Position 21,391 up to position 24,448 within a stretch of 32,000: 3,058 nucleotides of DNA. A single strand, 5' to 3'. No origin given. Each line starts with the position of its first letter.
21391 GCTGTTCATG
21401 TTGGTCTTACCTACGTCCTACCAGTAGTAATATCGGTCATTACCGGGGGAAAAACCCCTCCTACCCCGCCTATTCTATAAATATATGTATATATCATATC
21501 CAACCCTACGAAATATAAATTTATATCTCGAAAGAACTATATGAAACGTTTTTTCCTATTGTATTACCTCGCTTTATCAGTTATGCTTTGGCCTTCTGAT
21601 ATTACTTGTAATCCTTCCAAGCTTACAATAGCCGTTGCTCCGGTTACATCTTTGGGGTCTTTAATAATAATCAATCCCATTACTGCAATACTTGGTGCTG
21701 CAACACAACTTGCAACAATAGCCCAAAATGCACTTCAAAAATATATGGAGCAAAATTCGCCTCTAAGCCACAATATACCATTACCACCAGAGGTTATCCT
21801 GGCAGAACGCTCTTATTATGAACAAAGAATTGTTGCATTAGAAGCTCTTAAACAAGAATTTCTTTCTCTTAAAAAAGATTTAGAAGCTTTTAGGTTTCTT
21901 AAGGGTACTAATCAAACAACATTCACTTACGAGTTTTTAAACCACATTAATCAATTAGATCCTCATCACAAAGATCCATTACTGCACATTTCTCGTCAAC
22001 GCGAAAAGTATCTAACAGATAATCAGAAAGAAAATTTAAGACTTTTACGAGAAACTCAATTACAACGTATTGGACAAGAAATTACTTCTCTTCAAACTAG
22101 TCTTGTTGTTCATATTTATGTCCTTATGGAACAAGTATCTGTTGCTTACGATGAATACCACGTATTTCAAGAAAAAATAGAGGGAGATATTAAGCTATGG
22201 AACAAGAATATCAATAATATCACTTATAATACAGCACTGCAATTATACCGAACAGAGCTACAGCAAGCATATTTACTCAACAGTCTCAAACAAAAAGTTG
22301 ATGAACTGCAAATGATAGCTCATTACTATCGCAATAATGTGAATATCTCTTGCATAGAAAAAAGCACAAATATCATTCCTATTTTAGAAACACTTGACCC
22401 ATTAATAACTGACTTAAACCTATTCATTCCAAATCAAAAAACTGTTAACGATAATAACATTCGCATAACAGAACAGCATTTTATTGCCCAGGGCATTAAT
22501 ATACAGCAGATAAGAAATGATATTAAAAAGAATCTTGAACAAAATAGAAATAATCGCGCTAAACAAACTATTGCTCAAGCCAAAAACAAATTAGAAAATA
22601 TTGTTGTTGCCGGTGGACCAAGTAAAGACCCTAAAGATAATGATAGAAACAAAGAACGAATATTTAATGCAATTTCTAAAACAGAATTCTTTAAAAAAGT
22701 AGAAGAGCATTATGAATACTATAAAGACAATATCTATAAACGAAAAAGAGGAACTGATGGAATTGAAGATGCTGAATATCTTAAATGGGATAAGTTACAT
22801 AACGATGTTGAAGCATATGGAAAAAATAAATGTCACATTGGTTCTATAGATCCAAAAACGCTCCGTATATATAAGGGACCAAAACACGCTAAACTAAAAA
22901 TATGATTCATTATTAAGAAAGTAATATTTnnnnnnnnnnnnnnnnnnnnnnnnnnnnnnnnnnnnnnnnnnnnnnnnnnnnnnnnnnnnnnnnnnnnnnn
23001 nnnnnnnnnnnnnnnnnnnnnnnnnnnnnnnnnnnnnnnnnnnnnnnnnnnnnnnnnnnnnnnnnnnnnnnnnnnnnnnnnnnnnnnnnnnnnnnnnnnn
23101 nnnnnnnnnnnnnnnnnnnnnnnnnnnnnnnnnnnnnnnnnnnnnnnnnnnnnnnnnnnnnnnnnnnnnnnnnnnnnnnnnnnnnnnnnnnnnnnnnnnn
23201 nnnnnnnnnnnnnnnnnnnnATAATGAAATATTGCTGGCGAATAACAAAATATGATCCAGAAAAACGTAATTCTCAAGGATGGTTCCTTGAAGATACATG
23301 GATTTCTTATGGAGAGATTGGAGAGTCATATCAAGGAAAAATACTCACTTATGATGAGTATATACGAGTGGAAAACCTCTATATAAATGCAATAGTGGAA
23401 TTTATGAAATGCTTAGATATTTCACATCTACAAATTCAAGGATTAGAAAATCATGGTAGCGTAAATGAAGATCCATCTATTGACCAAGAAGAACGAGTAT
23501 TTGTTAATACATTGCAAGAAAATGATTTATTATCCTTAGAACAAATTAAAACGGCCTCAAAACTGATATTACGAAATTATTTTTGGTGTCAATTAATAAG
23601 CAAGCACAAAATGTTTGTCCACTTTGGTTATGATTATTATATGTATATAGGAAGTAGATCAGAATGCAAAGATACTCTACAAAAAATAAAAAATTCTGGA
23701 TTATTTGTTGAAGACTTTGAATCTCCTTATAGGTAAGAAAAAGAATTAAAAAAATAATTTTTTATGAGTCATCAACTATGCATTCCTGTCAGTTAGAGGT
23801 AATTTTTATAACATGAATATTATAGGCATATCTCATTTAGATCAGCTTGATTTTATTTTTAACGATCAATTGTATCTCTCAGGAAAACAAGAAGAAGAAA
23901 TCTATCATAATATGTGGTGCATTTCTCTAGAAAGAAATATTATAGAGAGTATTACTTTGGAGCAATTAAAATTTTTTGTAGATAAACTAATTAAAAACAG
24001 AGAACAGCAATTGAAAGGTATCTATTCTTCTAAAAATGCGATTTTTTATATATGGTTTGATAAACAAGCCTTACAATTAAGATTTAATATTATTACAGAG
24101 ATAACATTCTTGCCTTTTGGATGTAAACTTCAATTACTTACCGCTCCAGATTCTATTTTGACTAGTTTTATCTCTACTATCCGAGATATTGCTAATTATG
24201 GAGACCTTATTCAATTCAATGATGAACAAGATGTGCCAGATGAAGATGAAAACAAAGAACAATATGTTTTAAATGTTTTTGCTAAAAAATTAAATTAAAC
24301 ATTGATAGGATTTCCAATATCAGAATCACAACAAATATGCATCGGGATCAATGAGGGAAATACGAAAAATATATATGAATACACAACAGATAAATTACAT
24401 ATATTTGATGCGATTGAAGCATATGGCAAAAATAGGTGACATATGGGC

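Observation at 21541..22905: Colicin-like three-part toxin that carries a Sec signal peptide instead of colicin translocation/receptor domains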

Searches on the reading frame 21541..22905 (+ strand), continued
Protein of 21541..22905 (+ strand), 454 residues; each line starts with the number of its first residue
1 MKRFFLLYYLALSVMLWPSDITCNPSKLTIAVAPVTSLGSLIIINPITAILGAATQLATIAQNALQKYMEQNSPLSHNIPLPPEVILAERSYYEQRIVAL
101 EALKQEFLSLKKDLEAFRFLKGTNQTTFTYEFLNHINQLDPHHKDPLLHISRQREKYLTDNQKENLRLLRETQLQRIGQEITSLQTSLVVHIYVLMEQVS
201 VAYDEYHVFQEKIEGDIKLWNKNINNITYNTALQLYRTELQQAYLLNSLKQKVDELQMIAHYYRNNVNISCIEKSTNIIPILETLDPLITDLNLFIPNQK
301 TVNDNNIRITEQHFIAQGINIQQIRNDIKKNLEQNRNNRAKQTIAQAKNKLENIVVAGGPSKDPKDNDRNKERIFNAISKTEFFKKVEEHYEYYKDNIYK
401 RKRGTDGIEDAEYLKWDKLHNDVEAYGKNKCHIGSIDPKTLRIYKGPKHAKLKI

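Call 58: search_solved_structures(query=A4, max_evalue=1)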
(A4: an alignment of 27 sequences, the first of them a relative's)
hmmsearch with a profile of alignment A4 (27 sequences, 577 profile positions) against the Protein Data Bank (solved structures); distinct sequences matched with E-value up to 1: 18.
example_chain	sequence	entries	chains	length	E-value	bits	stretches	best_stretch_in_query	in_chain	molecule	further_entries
2lwy_A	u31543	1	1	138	1.8e-13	53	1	30-148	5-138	BACTERIAL INTEIN-LIKE DOMAIN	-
6tmm_AAA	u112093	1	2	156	6.5e-06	28.1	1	30-151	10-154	NAD(P)(+)--arginine ADP-ribosyltransferase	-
6tmm_BBB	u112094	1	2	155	7e-06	27.9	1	30-150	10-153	NAD(P)(+)--arginine ADP-ribosyltransferase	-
6y75_A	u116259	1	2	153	7.1e-06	27.9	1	30-151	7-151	NAD(P)(+)--arginine ADP-ribosyltransferase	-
6y75_B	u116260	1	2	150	1.2e-05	27.2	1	30-147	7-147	NAD(P)(+)--arginine ADP-ribosyltransferase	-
4e2u_A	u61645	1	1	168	3.3e-05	25.7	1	60-149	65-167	Pho radA intein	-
2lqm_A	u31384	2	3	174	0.00014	23.7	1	60-149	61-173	Pho radA intein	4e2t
6qaz_A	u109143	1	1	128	0.0068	18.1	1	33-87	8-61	cyanophage-like gp41-1 intein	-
6riz_A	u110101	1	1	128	0.0074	18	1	33-87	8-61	gp41-1 intein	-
6z35_A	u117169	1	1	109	0.02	16.5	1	405-477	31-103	Maquette 2-1ip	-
8vhs_A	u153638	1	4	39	0.059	15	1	218-241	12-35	Cu-4SCC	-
9bqr_A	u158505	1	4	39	0.074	14.7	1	219-241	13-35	K6E/E8K Double Mutant of Cu-4SCC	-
7qwc_B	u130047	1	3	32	0.25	12.9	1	220-240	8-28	CC-Type1-(UbUc)4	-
5u5c_A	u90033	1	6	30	0.29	12.7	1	220-242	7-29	Designed tetrameric coiled coil peptide with one terpyridine side chain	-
3r4h_A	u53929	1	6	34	0.3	12.6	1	223-242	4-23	coiled coil helix CC-Tet-phi22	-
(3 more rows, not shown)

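Call 60: search_protein_families(library=pfam, proteins=[P0009, P0008, P0005], max_evalue=0.01)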
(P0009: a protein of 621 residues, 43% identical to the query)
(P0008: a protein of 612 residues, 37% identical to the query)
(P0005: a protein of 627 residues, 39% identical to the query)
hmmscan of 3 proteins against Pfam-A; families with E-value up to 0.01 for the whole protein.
P0009 (621 aa): 2 families
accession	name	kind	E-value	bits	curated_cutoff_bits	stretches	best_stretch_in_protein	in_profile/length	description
PF07591.16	PT-HINT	-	4.2e-07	30.7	27.7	1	59-167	1-117/137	Pretoxin HINT domain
PF13403.11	Hint_2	-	0.00018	22.3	28.4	1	53-96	2-45/147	Hint domain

P0008 (612 aa): 2 families
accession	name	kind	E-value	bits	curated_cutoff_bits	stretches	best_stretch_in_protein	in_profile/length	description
PF07591.16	PT-HINT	-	0.00049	20.8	27.7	1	56-165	1-119/137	Pretoxin HINT domain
PF13403.11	Hint_2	-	0.0059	17.4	28.4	0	51-93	3-45/147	Hint domain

P0005 (627 aa): 2 families
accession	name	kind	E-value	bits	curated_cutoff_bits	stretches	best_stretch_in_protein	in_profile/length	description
PF07591.16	PT-HINT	-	8.2e-05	23.3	27.7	1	60-168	1-117/137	Pretoxin HINT domain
PF13403.11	Hint_2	-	0.0078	17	28.4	0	55-98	3-46/147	Hint domain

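Call 71: search_protein_families(library=padloc, proteins=[window:21541-22902:+], max_evalue=0.01)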
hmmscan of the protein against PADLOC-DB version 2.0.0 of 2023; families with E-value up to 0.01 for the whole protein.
window:21541-22902:+ (454 aa): 0 families

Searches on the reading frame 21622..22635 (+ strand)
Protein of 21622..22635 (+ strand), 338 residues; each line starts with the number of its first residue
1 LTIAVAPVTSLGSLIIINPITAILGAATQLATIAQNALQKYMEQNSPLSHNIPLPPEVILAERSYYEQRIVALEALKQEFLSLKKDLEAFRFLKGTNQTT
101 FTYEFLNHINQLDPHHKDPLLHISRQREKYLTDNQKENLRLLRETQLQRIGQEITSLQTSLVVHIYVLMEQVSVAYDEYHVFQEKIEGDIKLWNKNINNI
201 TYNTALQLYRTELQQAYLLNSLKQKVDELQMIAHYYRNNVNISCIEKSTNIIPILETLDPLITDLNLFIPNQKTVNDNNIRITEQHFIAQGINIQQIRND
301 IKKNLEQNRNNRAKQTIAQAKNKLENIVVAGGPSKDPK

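Call 28: search_protein_representatives(protein=window:21622-22635:+)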
Query: 338 residues. Proteins with E-value up to 0.001 (for the whole library): 98; up to 1e-10: 76; up to 1e-30: 23. The best 98 are listed.
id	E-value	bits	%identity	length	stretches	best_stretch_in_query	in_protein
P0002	2.4e-177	605.4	85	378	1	3-338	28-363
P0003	9.6e-169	577.2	81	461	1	3-337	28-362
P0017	5.3e-76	272.6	45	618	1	11-336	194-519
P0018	1.9e-73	264.2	43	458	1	10-338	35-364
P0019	2.5e-66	240.8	40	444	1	7-334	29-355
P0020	3.3e-60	220.7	40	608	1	10-338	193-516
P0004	1.9e-53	198.6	40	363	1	68-337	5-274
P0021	1.3e-49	185.9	47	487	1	120-336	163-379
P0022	1.3e-46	176.1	35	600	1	8-336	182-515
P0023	3.6e-42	161.5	35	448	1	16-336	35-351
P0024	3.0e-41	158.5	35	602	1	7-336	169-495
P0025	7.7e-41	157.2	32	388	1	10-318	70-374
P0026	1.6e-40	156.1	33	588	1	6-338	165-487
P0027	1.4e-39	153.0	31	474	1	9-336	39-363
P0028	3.8e-37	145.0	32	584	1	3-336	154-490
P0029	2.4e-36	142.4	30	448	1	15-337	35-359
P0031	8.5e-36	140.6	33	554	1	7-325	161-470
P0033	9.2e-33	130.6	31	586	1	5-326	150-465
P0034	4.2e-32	128.4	32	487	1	3-337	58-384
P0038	1.0e-28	117.4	30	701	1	10-336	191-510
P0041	6.6e-25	104.8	29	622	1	9-336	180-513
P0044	8.8e-25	104.4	27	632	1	8-337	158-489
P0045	1.7e-22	96.9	29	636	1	7-326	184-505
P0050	2.7e-21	92.9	24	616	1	10-335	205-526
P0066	2.7e-16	76.6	27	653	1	9-336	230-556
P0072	2.5e-15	73.4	23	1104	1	5-322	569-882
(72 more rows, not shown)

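Call 42: search_protein_families(library=ncbifam, proteins=[P0027], max_evalue=1)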
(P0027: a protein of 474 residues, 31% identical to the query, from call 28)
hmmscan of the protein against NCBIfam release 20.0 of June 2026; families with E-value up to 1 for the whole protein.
P0027 (474 aa): 3 families
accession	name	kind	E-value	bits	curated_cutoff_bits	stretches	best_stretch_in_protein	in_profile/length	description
TIGR02950.1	SigM_subfam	subfamily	0.00017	21.4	147.95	1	63-168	56-156/159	RNA polymerase sigma factor, SigM family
TIGR03042.1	PS_II_psbQ_bact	equivalog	0.022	14.6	106.9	1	170-235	31-100/142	photosystem II protein PsbQ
NF011161.0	PRK14562.1-6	equivalog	0.09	11.9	228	1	254-293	82-121/218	haloacid dehalogenase superfamily protein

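Call 60: search_protein_families(library=pfam, proteins=[P0026, P0029, P0033, P0034, P0038, P0041, P0044], max_evalue=0.01)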
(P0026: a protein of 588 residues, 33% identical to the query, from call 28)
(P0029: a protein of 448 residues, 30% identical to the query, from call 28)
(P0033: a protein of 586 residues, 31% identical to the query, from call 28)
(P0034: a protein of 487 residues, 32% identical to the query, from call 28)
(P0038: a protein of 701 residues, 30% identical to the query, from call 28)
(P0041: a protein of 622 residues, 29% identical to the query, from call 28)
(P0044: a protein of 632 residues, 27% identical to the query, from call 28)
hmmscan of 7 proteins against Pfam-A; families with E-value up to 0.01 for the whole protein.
P0026 (588 aa): 1 family
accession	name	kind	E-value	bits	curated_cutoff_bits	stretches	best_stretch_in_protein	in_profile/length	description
PF13403.11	Hint_2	-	0.0016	19.3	28.4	1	47-89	3-45/147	Hint domain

P0029 (448 aa): 1 family
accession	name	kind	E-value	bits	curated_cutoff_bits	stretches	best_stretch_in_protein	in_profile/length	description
PF15535.12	Ntox37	-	5e-16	59.5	27.8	1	369-441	2-78/78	Bacterial toxin 37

P0033 (586 aa): 1 family
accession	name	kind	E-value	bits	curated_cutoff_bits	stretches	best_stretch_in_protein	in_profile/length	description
PF07591.16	PT-HINT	-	1.3e-05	25.9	27.7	1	24-143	2-136/137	Pretoxin HINT domain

P0034 (487 aa): 1 family
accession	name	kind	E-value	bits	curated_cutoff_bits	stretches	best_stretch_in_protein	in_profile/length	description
PF04328.18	Sel_put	-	0.0051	17.3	25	0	83-120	13-48/61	Selenoprotein, putative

P0038 (701 aa): 4 families
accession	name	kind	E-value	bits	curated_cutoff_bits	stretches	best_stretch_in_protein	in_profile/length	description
PF14436.11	EndoU_bacteria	-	3e-10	41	25.3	1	619-690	61-128/129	Bacterial EndoU nuclease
PF13403.11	Hint_2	-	0.00095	20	28.4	1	47-74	2-29/147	Hint domain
PF01062.27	Bestrophin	-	0.0038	16.8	24.2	0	357-392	59-94/324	Bestrophin, RFP-TM, chloride channel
PF14890.11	Intein_splicing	-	0.0076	16.5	35.8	0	132-173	115-155/155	Intein splicing domain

P0041 (622 aa): 1 family
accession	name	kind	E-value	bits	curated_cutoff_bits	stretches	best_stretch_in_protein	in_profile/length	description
PF13403.11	Hint_2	-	0.001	19.9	28.4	1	50-93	2-45/147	Hint domain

P0044 (632 aa): 0 families

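Call 81: list_cluster_members(proteins=[P0017, P0020, P0024, P0031, P0038, P0045, P0050, P0066, P0072, P0029])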
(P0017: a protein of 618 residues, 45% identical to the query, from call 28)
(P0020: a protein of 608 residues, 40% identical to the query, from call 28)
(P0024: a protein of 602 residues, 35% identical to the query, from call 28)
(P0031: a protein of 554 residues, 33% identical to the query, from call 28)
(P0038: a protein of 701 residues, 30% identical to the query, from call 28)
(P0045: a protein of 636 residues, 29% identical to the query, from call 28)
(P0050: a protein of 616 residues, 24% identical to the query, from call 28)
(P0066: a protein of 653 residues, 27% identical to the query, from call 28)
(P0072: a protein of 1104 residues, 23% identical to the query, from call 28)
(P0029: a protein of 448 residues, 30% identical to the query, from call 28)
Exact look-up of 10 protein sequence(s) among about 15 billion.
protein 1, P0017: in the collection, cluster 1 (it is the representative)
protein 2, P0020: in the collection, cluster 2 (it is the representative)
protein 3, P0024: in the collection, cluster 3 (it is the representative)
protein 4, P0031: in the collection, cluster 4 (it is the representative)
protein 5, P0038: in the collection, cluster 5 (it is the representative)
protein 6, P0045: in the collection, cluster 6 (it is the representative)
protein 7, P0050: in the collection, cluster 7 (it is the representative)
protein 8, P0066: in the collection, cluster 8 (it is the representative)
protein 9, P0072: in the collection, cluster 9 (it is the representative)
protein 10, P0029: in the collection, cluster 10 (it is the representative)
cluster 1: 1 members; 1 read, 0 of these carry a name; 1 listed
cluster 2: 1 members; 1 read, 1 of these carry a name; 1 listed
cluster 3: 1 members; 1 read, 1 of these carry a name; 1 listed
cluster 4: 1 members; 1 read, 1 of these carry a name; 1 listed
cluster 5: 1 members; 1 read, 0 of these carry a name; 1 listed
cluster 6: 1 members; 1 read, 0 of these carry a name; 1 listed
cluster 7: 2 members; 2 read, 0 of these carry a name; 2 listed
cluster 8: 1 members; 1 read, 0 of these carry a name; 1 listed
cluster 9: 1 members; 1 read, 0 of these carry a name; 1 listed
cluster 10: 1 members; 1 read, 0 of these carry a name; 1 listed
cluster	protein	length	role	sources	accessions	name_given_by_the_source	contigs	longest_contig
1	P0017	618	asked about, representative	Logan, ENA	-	-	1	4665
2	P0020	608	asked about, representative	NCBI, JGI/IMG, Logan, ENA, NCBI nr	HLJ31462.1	MAG TPA: polymorphic toxin-type HINT domain-containing protein [Candidatus Babeliales ... | polymorphic toxin-type HINT domain-containing protein [Candidatus Babeliales bacterium]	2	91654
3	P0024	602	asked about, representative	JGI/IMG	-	Tfp pilus assembly protein PilE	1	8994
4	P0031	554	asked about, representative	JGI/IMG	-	hypothetical protein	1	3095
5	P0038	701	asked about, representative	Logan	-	-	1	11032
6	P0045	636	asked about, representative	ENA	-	-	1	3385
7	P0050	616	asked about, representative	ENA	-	-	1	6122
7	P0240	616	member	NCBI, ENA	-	-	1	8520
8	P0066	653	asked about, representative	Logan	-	-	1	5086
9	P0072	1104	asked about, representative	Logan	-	-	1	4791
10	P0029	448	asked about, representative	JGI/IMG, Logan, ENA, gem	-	-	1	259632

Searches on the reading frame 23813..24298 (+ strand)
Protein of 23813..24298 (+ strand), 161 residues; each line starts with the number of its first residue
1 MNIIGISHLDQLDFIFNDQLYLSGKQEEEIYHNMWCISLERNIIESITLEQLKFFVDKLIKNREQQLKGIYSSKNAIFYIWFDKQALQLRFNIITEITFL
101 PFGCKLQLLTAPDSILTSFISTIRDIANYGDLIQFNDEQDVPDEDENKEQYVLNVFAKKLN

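Call 3: search_protein_families(library=pfam, proteins=[window:23813-24298:+], max_evalue=1)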
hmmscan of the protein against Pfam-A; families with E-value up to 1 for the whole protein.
window:23813-24298:+ (161 aa): 1 family
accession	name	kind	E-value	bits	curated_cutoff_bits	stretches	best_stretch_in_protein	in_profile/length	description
PF04776.17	protein_MS5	-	0.098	13.2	25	1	45-86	51-92/119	Protein MS5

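Call 42: search_protein_families(library=ncbifam, proteins=[window:23813-24298:+], max_evalue=1)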
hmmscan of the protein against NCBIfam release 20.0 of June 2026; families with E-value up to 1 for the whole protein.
window:23813-24298:+ (161 aa): 1 family
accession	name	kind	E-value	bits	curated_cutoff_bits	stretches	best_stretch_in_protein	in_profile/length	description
NF012002.0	PRK15458.1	equivalog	0.082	12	707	1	12-92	289-369/428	tagatose-bisphosphate aldolase subunit KbaZ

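Call 71: search_protein_families(library=padloc, proteins=[window:23813-24295:+], max_evalue=0.01)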
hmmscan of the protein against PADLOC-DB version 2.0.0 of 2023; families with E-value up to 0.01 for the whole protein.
window:23813-24295:+ (161 aa): 0 families
